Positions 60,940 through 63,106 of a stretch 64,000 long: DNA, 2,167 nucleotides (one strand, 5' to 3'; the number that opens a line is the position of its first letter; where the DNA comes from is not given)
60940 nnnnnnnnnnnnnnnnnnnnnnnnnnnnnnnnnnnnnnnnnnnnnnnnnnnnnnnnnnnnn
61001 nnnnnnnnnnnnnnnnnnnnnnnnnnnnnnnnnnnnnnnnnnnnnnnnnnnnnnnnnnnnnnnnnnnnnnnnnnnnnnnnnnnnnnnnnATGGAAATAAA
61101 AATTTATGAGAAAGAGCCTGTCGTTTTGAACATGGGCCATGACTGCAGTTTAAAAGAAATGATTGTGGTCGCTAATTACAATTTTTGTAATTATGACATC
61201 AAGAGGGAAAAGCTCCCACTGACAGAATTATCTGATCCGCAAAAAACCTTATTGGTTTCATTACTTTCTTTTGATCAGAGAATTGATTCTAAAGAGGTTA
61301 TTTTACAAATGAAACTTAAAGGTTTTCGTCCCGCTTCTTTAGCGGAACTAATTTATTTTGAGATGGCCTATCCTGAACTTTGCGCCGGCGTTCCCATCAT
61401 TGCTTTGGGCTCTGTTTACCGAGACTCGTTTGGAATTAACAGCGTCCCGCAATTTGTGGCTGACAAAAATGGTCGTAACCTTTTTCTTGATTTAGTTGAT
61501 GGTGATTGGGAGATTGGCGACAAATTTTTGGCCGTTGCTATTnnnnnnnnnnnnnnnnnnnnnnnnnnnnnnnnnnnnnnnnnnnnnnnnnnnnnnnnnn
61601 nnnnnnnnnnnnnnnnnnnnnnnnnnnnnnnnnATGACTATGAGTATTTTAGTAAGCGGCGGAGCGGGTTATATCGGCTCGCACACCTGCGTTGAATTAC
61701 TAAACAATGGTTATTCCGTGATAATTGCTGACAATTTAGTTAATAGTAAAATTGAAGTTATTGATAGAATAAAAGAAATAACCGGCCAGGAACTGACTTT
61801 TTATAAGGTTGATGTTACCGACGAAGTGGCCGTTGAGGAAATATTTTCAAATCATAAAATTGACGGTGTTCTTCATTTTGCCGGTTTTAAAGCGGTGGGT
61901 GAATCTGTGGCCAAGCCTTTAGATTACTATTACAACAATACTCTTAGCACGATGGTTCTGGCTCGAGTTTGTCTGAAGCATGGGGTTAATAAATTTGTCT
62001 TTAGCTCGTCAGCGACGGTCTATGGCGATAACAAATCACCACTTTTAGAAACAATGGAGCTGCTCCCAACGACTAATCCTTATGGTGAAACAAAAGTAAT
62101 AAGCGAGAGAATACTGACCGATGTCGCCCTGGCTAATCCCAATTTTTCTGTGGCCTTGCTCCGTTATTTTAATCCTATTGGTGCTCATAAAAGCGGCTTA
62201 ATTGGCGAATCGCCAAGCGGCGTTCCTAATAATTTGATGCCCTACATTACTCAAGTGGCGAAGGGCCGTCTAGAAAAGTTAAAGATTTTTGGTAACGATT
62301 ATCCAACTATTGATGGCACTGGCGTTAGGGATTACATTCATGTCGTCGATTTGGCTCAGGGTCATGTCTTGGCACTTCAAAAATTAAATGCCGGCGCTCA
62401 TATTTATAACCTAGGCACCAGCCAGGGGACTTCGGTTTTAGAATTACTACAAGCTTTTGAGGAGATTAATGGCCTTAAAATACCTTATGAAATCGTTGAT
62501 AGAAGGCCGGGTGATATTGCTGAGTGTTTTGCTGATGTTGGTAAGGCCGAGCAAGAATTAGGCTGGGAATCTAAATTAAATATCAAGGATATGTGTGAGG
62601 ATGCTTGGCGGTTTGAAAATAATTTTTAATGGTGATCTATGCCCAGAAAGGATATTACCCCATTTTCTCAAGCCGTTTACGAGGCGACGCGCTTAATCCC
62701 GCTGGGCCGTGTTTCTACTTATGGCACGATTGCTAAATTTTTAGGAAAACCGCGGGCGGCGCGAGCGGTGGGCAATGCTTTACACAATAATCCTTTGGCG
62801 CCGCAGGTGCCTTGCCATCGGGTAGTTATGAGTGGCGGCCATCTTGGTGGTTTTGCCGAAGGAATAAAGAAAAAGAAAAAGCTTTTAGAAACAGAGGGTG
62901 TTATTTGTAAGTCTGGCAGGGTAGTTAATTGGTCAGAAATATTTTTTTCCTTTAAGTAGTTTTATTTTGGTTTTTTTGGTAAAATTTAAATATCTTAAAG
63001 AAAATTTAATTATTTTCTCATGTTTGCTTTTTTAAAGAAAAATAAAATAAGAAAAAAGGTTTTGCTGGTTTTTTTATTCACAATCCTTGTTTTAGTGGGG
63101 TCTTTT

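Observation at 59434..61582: Small foreign-looking islet at the 3' side of tRNA-Gln: HNH remnant plus two orphan genes with their own signals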

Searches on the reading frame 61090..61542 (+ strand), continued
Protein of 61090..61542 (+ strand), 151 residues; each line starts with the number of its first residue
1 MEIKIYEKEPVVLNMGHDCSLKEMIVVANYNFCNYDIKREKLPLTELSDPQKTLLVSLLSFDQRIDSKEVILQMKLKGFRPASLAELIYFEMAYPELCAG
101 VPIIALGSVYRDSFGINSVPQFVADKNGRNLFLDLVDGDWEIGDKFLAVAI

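Call 60: list_cluster_members(proteins=[P0016, P0019, P0020, P0022, P0023, P0024, P0029, P0058, P0069, P0039])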
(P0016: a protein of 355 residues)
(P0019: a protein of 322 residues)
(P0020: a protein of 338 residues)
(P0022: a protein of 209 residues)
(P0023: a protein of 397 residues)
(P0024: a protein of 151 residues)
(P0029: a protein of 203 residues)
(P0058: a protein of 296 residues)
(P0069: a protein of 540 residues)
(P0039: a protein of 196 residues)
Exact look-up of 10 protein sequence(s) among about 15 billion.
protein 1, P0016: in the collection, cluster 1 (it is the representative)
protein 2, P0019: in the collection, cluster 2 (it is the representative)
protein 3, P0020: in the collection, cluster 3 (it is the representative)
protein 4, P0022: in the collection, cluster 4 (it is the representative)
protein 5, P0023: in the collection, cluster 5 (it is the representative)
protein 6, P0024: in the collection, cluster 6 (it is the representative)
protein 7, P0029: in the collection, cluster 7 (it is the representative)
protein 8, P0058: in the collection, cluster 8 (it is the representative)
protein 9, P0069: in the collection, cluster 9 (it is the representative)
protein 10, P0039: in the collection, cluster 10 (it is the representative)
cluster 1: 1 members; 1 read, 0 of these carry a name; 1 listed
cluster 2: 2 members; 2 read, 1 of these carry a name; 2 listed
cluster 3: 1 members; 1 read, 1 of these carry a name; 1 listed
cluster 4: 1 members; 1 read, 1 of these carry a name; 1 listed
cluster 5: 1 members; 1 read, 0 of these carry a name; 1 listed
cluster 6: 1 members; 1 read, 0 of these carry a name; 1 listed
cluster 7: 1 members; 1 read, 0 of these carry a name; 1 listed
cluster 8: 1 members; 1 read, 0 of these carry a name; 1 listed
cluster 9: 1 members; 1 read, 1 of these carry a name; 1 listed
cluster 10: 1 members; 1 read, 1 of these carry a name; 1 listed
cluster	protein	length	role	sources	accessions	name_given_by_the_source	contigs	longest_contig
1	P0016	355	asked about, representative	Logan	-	-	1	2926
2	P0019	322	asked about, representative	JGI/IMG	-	hypothetical protein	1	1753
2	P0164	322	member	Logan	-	-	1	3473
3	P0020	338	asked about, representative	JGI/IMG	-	hypothetical protein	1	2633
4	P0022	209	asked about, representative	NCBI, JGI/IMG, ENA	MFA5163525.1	MAG: hypothetical protein WC441_03275 [Patescibacteria group bacterium]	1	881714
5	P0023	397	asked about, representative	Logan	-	-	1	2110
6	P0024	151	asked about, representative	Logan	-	-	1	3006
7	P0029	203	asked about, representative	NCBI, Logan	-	-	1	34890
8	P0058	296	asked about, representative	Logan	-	-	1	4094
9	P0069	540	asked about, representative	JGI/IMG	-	hypothetical protein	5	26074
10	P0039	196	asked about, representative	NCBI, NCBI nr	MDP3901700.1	MAG: hypothetical protein Q8Q37_01845 [bacterium] | hypothetical protein [bacterium]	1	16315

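Call 84: find_encoding_contigs(protein=P0009, flank=10000, max_places=1)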
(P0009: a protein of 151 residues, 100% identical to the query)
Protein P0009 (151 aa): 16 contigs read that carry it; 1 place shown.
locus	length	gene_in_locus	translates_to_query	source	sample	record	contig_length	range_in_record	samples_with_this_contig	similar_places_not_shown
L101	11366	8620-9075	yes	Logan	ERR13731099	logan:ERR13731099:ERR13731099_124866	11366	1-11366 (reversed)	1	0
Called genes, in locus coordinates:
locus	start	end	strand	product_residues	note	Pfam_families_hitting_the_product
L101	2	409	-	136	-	?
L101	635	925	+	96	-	-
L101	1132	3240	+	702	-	PF01555:N6_N4_Mtase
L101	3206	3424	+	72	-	-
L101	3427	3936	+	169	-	-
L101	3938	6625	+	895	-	PF04851:ResIII, PF19778:RE_endonuc (weak)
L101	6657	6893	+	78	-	-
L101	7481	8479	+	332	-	-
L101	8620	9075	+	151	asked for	-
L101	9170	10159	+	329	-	PF00106:adh_short, PF01073:3Beta_HSD, PF01370:Epimerase, PF02719:Polysacc_synt_2, PF04321:RmlD_sub_bind, PF08659:KR (weak), PF13460:NAD_binding_10 (weak), PF16363:GDP_Man_Dehyd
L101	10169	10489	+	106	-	PF01035:DNA_binding_1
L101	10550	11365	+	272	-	?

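Call 93: list_cluster_members(proteins=[P0025, P0027, P0028, P0030, P0032, P0044, P0053, P0064, P0073, P0159])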
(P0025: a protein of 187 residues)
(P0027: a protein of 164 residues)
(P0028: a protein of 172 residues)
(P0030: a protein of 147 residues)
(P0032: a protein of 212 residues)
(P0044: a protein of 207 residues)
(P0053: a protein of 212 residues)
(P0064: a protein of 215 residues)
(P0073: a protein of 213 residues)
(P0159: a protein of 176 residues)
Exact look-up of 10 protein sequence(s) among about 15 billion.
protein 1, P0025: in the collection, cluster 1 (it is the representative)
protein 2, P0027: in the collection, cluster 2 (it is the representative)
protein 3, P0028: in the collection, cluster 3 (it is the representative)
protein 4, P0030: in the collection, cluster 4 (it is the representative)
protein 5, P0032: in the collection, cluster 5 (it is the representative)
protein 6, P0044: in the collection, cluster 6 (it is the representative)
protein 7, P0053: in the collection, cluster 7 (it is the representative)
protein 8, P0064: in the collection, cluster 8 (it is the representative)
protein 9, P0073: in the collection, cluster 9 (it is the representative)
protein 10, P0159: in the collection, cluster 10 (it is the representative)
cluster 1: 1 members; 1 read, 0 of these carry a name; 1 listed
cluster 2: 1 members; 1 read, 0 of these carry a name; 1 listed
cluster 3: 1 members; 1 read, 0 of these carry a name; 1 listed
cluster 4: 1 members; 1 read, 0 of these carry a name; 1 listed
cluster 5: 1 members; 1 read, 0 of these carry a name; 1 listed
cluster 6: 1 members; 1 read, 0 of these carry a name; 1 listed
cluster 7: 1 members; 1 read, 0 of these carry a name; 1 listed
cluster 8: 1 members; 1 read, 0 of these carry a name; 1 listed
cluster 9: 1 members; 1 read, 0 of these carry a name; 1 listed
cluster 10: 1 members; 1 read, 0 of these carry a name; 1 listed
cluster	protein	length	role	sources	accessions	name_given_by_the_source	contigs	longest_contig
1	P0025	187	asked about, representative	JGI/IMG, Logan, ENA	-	-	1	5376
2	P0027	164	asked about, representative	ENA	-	-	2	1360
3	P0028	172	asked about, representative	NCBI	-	-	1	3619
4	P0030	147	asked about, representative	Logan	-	-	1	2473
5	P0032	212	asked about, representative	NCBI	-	-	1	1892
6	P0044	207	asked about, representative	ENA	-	-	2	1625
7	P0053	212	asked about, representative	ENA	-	-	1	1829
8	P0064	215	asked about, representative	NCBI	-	-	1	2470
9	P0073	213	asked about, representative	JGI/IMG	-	-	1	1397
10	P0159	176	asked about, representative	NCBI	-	-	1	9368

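Call 94: find_related_loci(query=P0009, collection=viral_contigs, flank=6000)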
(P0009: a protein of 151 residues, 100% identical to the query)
Query P0009 (151 aa) in viral_contigs; peptide patterns used: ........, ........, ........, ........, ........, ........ (x = any residue, [..] = any of these).
17 stretches matched a pattern, but none encodes a relative of the query by tblastn (E <= 1e-3).

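Call 96: find_related_loci(query=P0029, collection=viral_contigs, flank=6000)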
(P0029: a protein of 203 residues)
Query P0029 (203 aa) in viral_contigs; peptide patterns used: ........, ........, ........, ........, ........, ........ (x = any residue, [..] = any of these).
10 stretches matched a pattern, but none encodes a relative of the query by tblastn (E <= 1e-3).

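Call 111: search_protein_families(library=padloc, proteins=[L007:879-1364:+, L007:2738-3274:+, L007:4073-4417:+, L007:4422-6005:+, L007:6013-6495:+, L004:4716-5549:+, L004:5556-6332:+, L004:6903-7817:+, L013:513-2618:+, L013:3319-6003:+], max_evalue=0.00001)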
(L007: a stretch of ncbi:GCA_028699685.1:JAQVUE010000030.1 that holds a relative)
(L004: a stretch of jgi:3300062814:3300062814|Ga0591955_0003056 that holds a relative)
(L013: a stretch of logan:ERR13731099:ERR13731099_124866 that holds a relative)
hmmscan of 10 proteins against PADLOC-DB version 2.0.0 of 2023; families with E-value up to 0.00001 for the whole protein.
L007:879-1364:+ (162 aa): 1 family
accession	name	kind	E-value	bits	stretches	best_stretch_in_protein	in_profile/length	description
PDLC02347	AbiJ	-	1.7e-22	78.5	1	3-153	122-273/281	AbiJ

L007:2738-3274:+ (179 aa): 0 families

L007:4073-4417:+ (115 aa): 0 families

L007:4422-6005:+ (528 aa): 7 families
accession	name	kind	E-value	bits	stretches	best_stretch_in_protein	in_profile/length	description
PDLC02372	Nhi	-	5.1e-15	53.1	1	140-374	171-368/470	-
PDLC02350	AbiO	-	3.4e-14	50.5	1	122-378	148-368/468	AbiO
PDLC04925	PDC-S14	-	6.1e-08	30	1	3-105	40-147/301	-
PDLC05014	PDC-S41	-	1.5e-06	24.8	0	404-509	524-623/657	-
PDLC04923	PDC-S14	-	4.8e-06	23.9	1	34-102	85-153/320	-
PDLC04475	PDC-M16A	-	6.7e-06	22.9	0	151-203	10-61/721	-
PDLC00914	TRIP13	-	7.8e-06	23.5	0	175-262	73-160/302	TRIP13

L007:6013-6495:+ (161 aa): 1 family
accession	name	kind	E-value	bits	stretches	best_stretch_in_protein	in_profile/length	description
PDLC02373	dCTPase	-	2.5e-09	34.6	0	77-104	438-464/630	-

L004:4716-5549:+ (278 aa): 21 families
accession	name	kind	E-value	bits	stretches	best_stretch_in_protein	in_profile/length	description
PDLC03294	MTase_II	-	6.2e-101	335.6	1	8-277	2-271/272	Type II methyltransferase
PDLC03735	oMTase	-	6.8e-95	315.7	1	5-278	2-283/284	orphan methyltransferase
PDLC03261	MTase_II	-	8.1e-77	257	1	8-268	22-279/643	Type II methyltransferase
PDLC03266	MTase_II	-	1.5e-71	239.2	1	5-273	9-280/285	Type II methyltransferase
PDLC03729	oMTase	-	4.2e-71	237.7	1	8-273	2-265/275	orphan methyltransferase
PDLC03247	MTase_II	-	9e-36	121.5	1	13-277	5-265/282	Type II methyltransferase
PDLC03344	MTase_II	-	2.7e-29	100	1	10-157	3-152/154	Type II methyltransferase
PDLC03383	MTase_II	-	4.1e-29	100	2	87-277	118-313/318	Type II methyltransferase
PDLC03253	MTase_II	-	1.5e-26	91.6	1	10-253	3-231/253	Type II methyltransferase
PDLC03264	MTase_II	-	3.5e-26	90.2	1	4-277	5-283/306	Type II methyltransferase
PDLC03349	MTase_II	-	2.5e-23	80.7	2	97-235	173-312/374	Type II methyltransferase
PDLC03302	MTase_II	-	1.5e-20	71.5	1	11-213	360-563/626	Type II methyltransferase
PDLC03287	MTase_II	-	1.2e-18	65.3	1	7-277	360-641/646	Type II methyltransferase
PDLC03722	oMTase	-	1.5e-17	62.2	1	16-265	7-247/259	orphan methyltransferase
PDLC03717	oMTase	-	9.2e-17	59.3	1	14-278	6-267/285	orphan methyltransferase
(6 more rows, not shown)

L004:5556-6332:+ (259 aa): 57 families (the best 25 are shown)
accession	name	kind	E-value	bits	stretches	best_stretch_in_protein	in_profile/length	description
PDLC03371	MTase_II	-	1.8e-100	333.8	1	5-257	6-254/260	Type II methyltransferase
PDLC03216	MTase_II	-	6.9e-79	263.5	1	11-257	13-257/364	Type II methyltransferase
PDLC03738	oMTase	-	2.7e-73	244.8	1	12-257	23-267/376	orphan methyltransferase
PDLC03302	MTase_II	-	1.6e-58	196.9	1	11-255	6-260/626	Type II methyltransferase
PDLC03299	MTase_II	-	4.5e-46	155.7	1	7-256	12-258/296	Type II methyltransferase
PDLC03387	MTase_II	-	1.9e-35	120.5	1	103-256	132-276/289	Type II methyltransferase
PDLC03279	MTase_II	-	7.6e-31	105.1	1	7-256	354-585/587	Type II methyltransferase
PDLC03339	MTase_II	-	1.7e-30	104.1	2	144-256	161-272/399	Type II methyltransferase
PDLC03353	MTase_II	-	8.8e-30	102.1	1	3-255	3-250/260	Type II methyltransferase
PDLC03265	MTase_II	-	3.9e-29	100.1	2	189-258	262-331/333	Type II methyltransferase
PDLC03320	MTase_II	-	4.3e-29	99.6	1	8-259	31-278/289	Type II methyltransferase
PDLC03300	MTase_II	-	3.2e-26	90.1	1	11-257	13-278/302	Type II methyltransferase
PDLC03238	MTase_II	-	8e-25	85.7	1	12-242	126-352/428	Type II methyltransferase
PDLC03252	MTase_II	-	1.2e-24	85.3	1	106-254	214-352/365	Type II methyltransferase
PDLC03230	MTase_II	-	1.3e-22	78.6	1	4-255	30-282/360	Type II methyltransferase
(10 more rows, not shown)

L004:6903-7817:+ (305 aa): 2 families
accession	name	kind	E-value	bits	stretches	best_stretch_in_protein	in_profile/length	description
PDLC03548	REase_II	-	5.5e-89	296.4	1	16-302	3-285/290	Type II restriction enzyme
PDLC03569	REase_II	-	1.7e-48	163.5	1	109-302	5-201/205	Type II restriction enzyme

L013:513-2618:+ (702 aa): 48 families (the best 25 are shown)
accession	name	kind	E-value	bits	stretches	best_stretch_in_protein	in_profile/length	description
PDLC03633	MTase_III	-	1.7e-122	408.2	2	40-560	20-523/616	Type III methyltransferase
PDLC03354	MTase_II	-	4.1e-54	182.2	2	39-271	24-229/425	Type II methyltransferase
PDLC03339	MTase_II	-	1.7e-47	160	1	120-378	22-272/399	Type II methyltransferase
PDLC03636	MTase_III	-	8.2e-44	148.3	2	270-377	290-405/575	Type III methyltransferase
PDLC03300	MTase_II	-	1.5e-43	147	1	118-378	28-277/302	Type II methyltransferase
PDLC03644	MTase_III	-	1.3e-37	127.7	2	91-271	38-208/542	Type III methyltransferase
PDLC03635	MTase_III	-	4.8e-36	122.7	2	91-264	218-367/708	Type III methyltransferase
PDLC03299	MTase_II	-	1.2e-35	121.4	1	113-378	27-258/296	Type II methyltransferase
PDLC03638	MTase_III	-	9.1e-33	111.6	2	286-382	589-682/816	Type III methyltransferase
PDLC03634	MTase_III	-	9.5e-32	108.6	2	83-274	93-275/621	Type III methyltransferase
PDLC03371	MTase_II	-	5.1e-31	106.2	1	121-380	30-255/260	Type II methyltransferase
PDLC03632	MTase_III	-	5.5e-26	88.9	2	89-257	160-327/983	Type III methyltransferase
PDLC03320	MTase_II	-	1.3e-24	84.9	1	165-381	74-278/289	Type II methyltransferase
PDLC03641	MTase_III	-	2.1e-23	80.7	2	91-263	104-278/657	Type III methyltransferase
PDLC03637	MTase_III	-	7.9e-20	69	1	91-251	121-268/513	Type III methyltransferase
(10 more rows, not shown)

L013:3319-6003:+ (895 aa): 3 families
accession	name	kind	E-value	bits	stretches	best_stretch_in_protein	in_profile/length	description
PDLC03648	REase_III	-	1e-23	81.4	1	169-537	10-366/871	Type III restriction enzyme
PDLC03647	REase_III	-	1.2e-12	44.8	1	452-525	477-550/989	Type III restriction enzyme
PDLC03649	REase_III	-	2.9e-09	33.4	1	436-524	448-537/973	Type III restriction enzyme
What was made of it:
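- On Defence hot spot (conserved flanks, variable cargo): The feature is met in close relatives: AbiJ, Nhi/AbiO-like helicase, type II R-M and type III R-M (call 111).
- Closest known: Nucleotide-depletion and helicase defence genes. Same: The cassette that left the 113-bp relic (L007: MazG-like, a 528-aa helicase and a 161-aa deaminase) matches Nhi/AbiO (E 5e-15) and, weakly, the dCTPase model (E 2.5e-9; call 111).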

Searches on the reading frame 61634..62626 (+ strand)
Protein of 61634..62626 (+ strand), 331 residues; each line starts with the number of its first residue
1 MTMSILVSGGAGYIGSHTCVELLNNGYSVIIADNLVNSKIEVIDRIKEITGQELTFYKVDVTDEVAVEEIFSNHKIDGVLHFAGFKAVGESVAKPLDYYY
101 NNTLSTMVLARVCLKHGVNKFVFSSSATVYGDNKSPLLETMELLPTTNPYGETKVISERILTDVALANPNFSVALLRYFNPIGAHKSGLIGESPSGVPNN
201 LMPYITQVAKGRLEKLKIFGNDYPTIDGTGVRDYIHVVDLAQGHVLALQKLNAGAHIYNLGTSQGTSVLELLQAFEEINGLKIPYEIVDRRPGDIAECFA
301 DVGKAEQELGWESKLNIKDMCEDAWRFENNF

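Call 5: search_protein_families(library=pfam, proteins=[window:61634-62626:+], max_evalue=1)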
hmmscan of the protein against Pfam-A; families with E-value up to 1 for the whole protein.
window:61634-62626:+ (331 aa): 13 families
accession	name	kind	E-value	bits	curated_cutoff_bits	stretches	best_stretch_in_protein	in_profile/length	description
PF01370.27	Epimerase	-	6.7e-57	193.1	20.9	1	5-261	1-240/240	NAD dependent epimerase/dehydratase family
PF16363.11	GDP_Man_Dehyd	-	3.5e-53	181.6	27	1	6-323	1-331/332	GDP-mannose 4,6 dehydratase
PF01073.25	3Beta_HSD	-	1.4e-15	57.6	22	1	6-252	1-233/280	3-beta hydroxysteroid dehydrogenase/isomerase family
PF02719.21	Polysacc_synt_2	-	4.6e-15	56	20.2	1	5-183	1-173/293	Polysaccharide biosynthesis protein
PF04321.23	RmlD_sub_bind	-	3e-12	46.7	27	1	3-163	1-138/287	RmlD substrate binding domain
PF00106.31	adh_short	-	4.2e-08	33.3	26.6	1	5-88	3-90/195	short chain dehydrogenase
PF08659.16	KR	-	4.2e-07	30.5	22.6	1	5-129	3-140/180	KR domain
PF13460.12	NAD_binding_10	-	2.7e-06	27.8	27.2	1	9-141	1-113/184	NAD(P)H-binding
PF13561.12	adh_short_C2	-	0.00016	21.7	27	1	14-88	8-84/236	Enoyl-(Acyl carrier protein) reductase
PF07993.18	NAD_binding_4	-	0.00034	20.3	20.1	1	74-165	87-192/258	Male sterility protein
PF05368.20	NmrA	-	0.002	18.2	27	1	2-126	2-107/298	NmrA-like family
PF03435.24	Sacchrp_dh_NADP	-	0.025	15.3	25.1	1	10-84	5-77/129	Saccharopine dehydrogenase NADP binding domain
PF14129.11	DUF4296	-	0.071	14.1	27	1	97-137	30-70/87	Domain of unknown function (DUF4296)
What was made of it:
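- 61634..62959 (+): galE (61634-62629) and an alkyltransferase-like DNA_binding_1 gene (62639-62959). They lie to the right of ORF B and are themselves variably present. Pfam (call 5). galE is absent in L007 and reduced to a 5' stub in L004.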

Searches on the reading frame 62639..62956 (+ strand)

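Call 5: search_protein_families(library=pfam, proteins=[window:62639-62956:+], max_evalue=1)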
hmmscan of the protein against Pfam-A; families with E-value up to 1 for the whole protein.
window:62639-62956:+ (106 aa): 1 family
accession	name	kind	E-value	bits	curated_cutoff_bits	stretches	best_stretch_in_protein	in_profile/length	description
PF01035.26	DNA_binding_1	-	7.4e-33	112.7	27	1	8-88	1-81/81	6-O-methylguanine DNA methyltransferase, DNA binding domain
